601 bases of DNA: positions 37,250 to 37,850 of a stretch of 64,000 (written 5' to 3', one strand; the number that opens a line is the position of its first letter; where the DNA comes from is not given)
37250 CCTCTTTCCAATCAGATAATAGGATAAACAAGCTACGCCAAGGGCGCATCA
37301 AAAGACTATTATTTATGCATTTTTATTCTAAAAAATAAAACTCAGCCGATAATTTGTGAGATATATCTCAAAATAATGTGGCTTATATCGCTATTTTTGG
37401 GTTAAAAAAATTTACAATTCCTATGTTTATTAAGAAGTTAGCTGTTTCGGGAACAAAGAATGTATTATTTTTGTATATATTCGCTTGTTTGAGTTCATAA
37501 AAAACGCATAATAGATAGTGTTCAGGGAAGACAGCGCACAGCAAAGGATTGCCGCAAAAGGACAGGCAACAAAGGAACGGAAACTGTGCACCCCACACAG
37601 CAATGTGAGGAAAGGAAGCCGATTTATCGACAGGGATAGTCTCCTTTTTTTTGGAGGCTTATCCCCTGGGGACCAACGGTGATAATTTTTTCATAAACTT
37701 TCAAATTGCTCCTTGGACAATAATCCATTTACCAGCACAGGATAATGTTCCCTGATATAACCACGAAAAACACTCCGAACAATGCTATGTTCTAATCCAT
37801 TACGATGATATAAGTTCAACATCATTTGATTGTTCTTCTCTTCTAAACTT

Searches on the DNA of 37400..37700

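Call 37: search_rna_families(source=window, start=37400, end=37700, threshold=evalue, max_evalue=10, show_alignments=2)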
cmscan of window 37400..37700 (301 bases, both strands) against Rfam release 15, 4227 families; matches with E-value up to 10: 0.
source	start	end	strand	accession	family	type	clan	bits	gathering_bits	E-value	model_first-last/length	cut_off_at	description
